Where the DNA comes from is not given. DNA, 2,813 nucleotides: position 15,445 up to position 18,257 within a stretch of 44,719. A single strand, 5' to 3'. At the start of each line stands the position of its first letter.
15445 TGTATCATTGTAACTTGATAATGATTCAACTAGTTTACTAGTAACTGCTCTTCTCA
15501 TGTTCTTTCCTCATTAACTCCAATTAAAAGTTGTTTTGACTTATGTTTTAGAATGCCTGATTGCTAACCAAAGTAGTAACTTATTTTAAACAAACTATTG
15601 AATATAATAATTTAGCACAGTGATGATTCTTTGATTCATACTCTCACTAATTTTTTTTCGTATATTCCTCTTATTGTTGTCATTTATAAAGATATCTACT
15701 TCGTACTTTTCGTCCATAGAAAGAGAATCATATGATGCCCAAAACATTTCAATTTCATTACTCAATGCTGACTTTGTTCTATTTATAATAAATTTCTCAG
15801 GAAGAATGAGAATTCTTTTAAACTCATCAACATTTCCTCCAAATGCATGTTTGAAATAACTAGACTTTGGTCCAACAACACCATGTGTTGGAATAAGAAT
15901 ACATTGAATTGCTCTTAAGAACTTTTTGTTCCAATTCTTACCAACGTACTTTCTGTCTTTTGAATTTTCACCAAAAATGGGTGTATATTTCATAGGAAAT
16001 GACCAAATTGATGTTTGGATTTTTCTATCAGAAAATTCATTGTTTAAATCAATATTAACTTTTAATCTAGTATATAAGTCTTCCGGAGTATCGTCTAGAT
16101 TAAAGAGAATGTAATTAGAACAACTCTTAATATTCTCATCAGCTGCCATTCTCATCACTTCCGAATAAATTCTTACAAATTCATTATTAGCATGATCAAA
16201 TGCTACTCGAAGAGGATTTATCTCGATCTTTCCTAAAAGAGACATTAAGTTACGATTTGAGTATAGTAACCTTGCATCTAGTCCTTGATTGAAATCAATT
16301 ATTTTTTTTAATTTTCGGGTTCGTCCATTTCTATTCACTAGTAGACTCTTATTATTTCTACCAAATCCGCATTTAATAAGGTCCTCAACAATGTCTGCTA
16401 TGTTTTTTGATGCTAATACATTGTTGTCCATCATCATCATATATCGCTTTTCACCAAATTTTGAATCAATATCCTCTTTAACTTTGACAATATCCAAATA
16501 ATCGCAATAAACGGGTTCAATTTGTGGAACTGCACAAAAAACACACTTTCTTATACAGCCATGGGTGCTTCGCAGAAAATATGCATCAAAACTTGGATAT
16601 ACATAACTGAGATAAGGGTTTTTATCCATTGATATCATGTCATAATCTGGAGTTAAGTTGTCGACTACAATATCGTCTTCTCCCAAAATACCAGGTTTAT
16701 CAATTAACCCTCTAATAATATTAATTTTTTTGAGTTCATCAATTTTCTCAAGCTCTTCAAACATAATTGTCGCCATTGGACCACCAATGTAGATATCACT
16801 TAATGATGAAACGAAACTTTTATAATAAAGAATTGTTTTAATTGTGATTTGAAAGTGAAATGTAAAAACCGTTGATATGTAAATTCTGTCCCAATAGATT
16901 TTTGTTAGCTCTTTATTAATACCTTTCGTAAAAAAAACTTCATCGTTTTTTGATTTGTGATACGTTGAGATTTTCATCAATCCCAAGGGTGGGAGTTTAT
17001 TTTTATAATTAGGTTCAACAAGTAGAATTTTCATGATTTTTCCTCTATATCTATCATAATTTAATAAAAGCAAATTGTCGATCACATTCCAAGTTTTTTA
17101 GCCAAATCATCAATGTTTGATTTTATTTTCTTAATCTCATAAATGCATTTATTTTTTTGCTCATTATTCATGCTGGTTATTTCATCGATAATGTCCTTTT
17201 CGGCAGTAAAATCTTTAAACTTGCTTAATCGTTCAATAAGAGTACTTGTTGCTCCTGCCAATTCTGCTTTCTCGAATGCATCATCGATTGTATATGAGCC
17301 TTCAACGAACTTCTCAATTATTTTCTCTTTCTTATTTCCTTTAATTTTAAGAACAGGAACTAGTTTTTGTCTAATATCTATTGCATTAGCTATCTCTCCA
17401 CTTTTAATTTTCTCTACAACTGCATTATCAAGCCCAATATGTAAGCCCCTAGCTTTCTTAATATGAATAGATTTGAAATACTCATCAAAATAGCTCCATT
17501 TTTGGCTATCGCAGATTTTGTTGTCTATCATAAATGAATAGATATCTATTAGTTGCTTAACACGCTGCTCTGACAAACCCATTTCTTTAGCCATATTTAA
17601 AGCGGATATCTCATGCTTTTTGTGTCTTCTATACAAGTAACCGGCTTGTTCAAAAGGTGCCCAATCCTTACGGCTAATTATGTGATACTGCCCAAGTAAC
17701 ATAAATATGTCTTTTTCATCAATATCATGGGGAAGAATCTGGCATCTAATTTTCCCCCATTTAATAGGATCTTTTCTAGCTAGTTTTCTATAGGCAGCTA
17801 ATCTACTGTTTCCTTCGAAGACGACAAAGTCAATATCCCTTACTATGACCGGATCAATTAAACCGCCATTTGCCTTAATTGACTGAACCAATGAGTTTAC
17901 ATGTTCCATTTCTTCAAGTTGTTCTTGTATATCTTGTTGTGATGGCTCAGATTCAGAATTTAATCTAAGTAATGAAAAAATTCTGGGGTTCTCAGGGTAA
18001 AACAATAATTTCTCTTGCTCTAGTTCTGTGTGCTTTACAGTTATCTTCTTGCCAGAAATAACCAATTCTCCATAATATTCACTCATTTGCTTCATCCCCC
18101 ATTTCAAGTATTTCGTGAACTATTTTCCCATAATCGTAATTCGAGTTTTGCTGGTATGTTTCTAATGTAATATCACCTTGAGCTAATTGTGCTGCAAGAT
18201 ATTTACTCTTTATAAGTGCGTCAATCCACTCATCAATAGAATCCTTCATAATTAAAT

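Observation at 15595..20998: Tightly coupled five-gene block ParB-like / PD-(D/E)xK / SNF2 / ParB-like / B12-domain radical SAM: candidate undescribed DNA-targeting (modification or defence) system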

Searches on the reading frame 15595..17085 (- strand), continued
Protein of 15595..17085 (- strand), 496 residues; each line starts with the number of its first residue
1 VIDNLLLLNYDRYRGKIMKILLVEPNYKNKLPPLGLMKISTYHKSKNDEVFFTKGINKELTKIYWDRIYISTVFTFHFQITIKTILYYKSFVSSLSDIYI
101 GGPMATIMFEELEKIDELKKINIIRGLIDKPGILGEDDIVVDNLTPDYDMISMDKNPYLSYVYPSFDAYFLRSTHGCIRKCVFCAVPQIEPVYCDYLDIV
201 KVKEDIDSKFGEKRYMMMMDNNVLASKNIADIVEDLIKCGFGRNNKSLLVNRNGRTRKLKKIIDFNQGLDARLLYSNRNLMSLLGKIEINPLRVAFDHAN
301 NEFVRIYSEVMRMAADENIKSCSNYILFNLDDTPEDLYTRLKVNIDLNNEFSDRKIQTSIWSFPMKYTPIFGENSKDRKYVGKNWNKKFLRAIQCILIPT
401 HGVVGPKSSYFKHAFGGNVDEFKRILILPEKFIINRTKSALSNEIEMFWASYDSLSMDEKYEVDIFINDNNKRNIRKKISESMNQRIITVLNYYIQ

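Call 86: fold_search(model_id=the predicted structure, library=viral)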
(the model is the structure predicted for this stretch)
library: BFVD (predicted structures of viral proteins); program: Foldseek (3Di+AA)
matches with E <= 10: 720; with E <= 0.001: 7
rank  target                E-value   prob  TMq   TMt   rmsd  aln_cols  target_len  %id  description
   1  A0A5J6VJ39            8.5e-08  1.00  0.45  0.45   8.3       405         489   10  tRNA (N(6)-L-threonylcarbamoyladenosine(37)-C(2))-methylthiotransferase [Megaviridae environmental sample]
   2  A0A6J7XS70            1.8e-06  1.00  0.43  0.34  14.3       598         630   14  B12-binding_like domain containing protein [uncultured Caudovirales phage]
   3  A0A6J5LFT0            2.3e-06  1.00  0.39  0.36   9.7       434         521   13  COG1032 Fe-S oxidoreductase [uncultured Caudovirales phage]
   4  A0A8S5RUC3            4.1e-06  1.00  0.34  0.41   8.4       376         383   14  (no name in the UniProt tables at hand)
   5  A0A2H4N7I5            5.7e-06  1.00  0.48  0.47   9.6       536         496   12  (no name in the UniProt tables at hand)
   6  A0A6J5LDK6            3.4e-05  1.00  0.47  0.44  11.7       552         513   10  Radical SAM [uncultured Caudovirales phage]
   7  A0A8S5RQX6            6.6e-04  1.00  0.29  0.40  10.9       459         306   10  (no name in the UniProt tables at hand)
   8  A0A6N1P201            1.1e-03  0.60  0.17  0.21  23.3       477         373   10  Glycosyl transferase [Tupanvirus soda lake]
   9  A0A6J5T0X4            1.4e-03  0.99  0.30  0.36  11.3       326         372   12  Radical_SAM domain containing protein [uncultured Caudovirales phage]
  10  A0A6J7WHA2            1.9e-03  0.98  0.30  0.33  14.1       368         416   11  4Fe-4S single cluster domain containing protein [uncultured Caudovirales phage]
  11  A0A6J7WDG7            2.7e-03  1.00  0.29  0.41   6.6       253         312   12  Radical_SAM domain containing protein [uncultured Caudovirales phage]
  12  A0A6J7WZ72            3.2e-03  1.00  0.25  0.52   6.8       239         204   13  Radical_SAM domain containing protein [uncultured Caudovirales phage]
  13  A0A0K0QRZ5            3.7e-03  1.00  0.29  0.49   5.6       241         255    9  Radical SAM protein [Citrobacter phage IME-CF2]
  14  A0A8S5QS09            3.9e-03  0.63  0.22  0.20  23.8       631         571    9  7-cyano-7-deazaguanine synthase [Myoviridae sp. ctgXL3]
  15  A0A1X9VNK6            3.9e-03  0.41  0.15  0.17  27.3       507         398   11  Uncharacterized protein [Mimivirus AB-566-O17]
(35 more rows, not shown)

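Call 101: search_protein_families(library=padloc, alignment_id=A7, max_evalue=0.00001)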
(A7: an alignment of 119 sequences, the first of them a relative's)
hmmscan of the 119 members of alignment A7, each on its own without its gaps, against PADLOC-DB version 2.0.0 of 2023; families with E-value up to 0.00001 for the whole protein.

A. member 1, L007:7-1104:+ (365 aa): 0 families

B. families by the number of members that match (of 119 scanned): 193 families (the first 25 are shown)
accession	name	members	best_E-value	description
PDLC02225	AbiEi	3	4.7e-55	AbiEi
PDLC02265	AbiEi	3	6.3e-37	AbiEi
PDLC02267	AbiEi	3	1.6e-31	AbiEi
PDLC02283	AbiEi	3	8e-27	AbiEi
PDLC02288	AbiEii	2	1.2e-86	AbiEii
PDLC02248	AbiEi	2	3.6e-70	AbiEi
PDLC02312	AbiEii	2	3.2e-51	AbiEii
PDLC02291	AbiEii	2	5.2e-36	AbiEii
PDLC02275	AbiEi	2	6.4e-34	AbiEi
PDLC02311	AbiEii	2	6.6e-33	AbiEii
PDLC02326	AbiEii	2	1.8e-28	AbiEii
PDLC02263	AbiEi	2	9.2e-26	AbiEi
PDLC02319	AbiEii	2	3e-24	AbiEii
PDLC02245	AbiEi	2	5.7e-24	AbiEi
PDLC02314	AbiEii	2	1.4e-21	AbiEii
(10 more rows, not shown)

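Call 102: search_protein_families(library=pfam, alignment_id=A7, max_evalue=0.00001)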
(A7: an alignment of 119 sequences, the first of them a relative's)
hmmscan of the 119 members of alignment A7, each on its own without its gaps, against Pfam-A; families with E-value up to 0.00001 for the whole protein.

A. member 1, L007:7-1104:+ (365 aa): 1 family
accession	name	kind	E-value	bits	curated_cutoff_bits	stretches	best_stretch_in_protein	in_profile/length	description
PF03611.19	EIIC-GAT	-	3e-88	297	24.2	1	2-338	52-384/394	PTS system sugar-specific permease component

B. families by the number of members that match (of 119 scanned): 137 families (the first 25 are shown)
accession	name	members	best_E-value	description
PF01195.25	Pept_tRNA_hydro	2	1.1e-62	Peptidyl-tRNA hydrolase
PF08843.17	AbiEii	2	9.9e-46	Nucleotidyl transferase AbiEii toxin, Type IV TA system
PF06071.19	YchF-GTPase_C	2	3.4e-40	Protein of unknown function (DUF933)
PF00589.27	Phage_integrase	2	4.2e-35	Phage integrase family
PF01386.24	Ribosomal_L25p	2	1.1e-24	Ribosomal L25p family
PF00226.36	DnaJ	2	1.8e-24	DnaJ domain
PF14693.11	Ribosomal_TL5_C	2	2.9e-24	Ribosomal protein TL5, C-terminal domain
PF13419.12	HAD_2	2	4.4e-24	Haloacid dehalogenase-like hydrolase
PF00702.32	Hydrolase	2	5.2e-22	haloacid dehalogenase-like hydrolase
PF01926.29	MMR_HSR1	2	1.8e-21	50S ribosome-binding GTPase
PF13242.12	Hydrolase_like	2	1.4e-11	HAD-hyrolase-like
PF00011.27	HSP20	2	6.1e-11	Hsp20/alpha crystallin family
PF01609.27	DDE_Tnp_1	2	7e-10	Transposase DDE domain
PF02421.24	FeoB_N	2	4.6e-08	Ferrous iron transport protein B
PF13338.12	AbiEi_4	2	1.9e-07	Transcriptional regulator, AbiEi antitoxin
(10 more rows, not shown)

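Call 103: search_protein_families(library=pfam, proteins=[window:15595-17034:-, L186:8989-10620:+, L070:10001-11677:+, L022:10001-11413:+, P0034], max_evalue=5)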
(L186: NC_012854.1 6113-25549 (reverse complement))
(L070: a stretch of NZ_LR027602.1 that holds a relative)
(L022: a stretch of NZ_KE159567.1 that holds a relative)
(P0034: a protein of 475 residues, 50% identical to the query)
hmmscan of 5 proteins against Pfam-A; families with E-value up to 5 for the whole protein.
window:15595-17034:- (479 aa): 2 families
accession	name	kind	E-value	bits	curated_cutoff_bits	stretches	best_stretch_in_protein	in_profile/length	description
PF04055.27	Radical_SAM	-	1.1e-05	26.1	29.5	1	156-244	3-96/166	Radical SAM superfamily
PF12055.13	DUF3536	-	0.11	12.3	25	1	273-324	7-58/284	Domain of unknown function (DUF3536)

L186:8989-10620:+ (543 aa): 1 family
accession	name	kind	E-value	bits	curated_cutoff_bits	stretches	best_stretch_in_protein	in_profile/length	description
PF04055.27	Radical_SAM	-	6.2e-05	23.7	29.5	1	171-238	3-73/166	Radical SAM superfamily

L070:10001-11677:+ (558 aa): 1 family
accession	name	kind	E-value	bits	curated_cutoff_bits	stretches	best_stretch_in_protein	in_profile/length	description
PF04055.27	Radical_SAM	-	6.6e-07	30.1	29.5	1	152-218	3-72/166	Radical SAM superfamily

L022:10001-11413:+ (470 aa): 2 families
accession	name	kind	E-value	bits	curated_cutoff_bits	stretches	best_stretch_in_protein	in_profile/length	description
PF04055.27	Radical_SAM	-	6.3e-07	30.2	29.5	1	155-288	2-120/166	Radical SAM superfamily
PF24050.1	T4_Cef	-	0.068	13.4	27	1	399-431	7-38/67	Phage T4 Cef protein family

P0034 (475 aa): 2 families
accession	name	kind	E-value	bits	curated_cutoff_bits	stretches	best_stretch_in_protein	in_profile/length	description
PF04055.27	Radical_SAM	-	5.4e-07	30.4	29.5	1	157-296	3-126/166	Radical SAM superfamily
PF02310.24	B12-binding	-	9e-07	29.2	32.1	1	12-100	9-102/121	B12 binding domain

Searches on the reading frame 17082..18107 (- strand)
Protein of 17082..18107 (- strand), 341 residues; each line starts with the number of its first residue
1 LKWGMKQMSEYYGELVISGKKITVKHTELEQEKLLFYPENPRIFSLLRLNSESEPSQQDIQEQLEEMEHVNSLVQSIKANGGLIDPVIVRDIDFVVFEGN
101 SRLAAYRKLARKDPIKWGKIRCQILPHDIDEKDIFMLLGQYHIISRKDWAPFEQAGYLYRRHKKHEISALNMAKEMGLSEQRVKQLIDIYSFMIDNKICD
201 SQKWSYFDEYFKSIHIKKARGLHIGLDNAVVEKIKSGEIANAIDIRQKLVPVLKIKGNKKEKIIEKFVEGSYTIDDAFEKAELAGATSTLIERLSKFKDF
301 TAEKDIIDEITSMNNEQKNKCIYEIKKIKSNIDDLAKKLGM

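Call 3: search_protein_families(library=pfam, proteins=[window:17082-18107:-], max_evalue=0.01)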
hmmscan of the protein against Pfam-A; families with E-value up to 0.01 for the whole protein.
window:17082-18107:- (341 aa): 0 families

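Call 4: search_protein_families(library=padloc, proteins=[window:17082-18107:-], max_evalue=0.01)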
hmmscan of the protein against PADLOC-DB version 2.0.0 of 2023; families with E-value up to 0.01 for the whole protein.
window:17082-18107:- (341 aa): 4 families
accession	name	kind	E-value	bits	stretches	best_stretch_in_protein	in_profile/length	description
PDLC04607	PDC-M38A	-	6.1e-11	39.4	1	66-334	57-332/715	-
PDLC04015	PD-Lambda-5_A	-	5e-05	20.5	1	25-113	3-90/463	-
PDLC04007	PD-Lambda-5_A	-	0.0054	13.9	1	29-112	6-87/454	-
PDLC04013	PD-Lambda-5_A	-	0.0055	14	1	32-109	11-87/440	-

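Call 5: search_protein_families(library=ncbifam, proteins=[window:17082-18107:-], max_evalue=0.01)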
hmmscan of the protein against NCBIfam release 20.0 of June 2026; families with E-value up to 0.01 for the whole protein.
window:17082-18107:- (341 aa): 1 family
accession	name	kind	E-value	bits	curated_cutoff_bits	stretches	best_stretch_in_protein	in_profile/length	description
TIGR00180.1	parB_part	domain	7.5e-06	25.8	58.45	1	61-191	21-145/186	ParB/RepB/Spo0J family partition protein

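Call 71: search_solved_structures(query=A4, max_evalue=1)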
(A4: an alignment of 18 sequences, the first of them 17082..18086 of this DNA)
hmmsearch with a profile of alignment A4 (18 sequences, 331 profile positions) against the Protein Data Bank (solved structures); distinct sequences matched with E-value up to 1: 8.
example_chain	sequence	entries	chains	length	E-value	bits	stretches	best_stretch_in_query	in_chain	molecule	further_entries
4umk_A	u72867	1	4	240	4.3e-05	26.3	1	57-187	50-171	PROBABLE CHROMOSOME-PARTITIONING PROTEIN PARB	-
7bnr_A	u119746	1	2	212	0.054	16.2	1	60-184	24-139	ParB family protein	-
7bnk_A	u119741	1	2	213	0.06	16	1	60-184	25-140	ParB family protein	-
7ol9_A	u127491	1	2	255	0.061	16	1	57-185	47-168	Nucleoid occlusion protein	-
1zhc_A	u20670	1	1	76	0.066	15.9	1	239-307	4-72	hypothetical protein HP1242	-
7o0n_A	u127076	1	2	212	0.073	15.7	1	60-184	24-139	ParB family protein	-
9orp_A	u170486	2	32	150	0.52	12.9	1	222-290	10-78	Soluble-WRAPed MspA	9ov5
9n0i_A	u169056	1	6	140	0.97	12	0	201-295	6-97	De novo designed KABLE protein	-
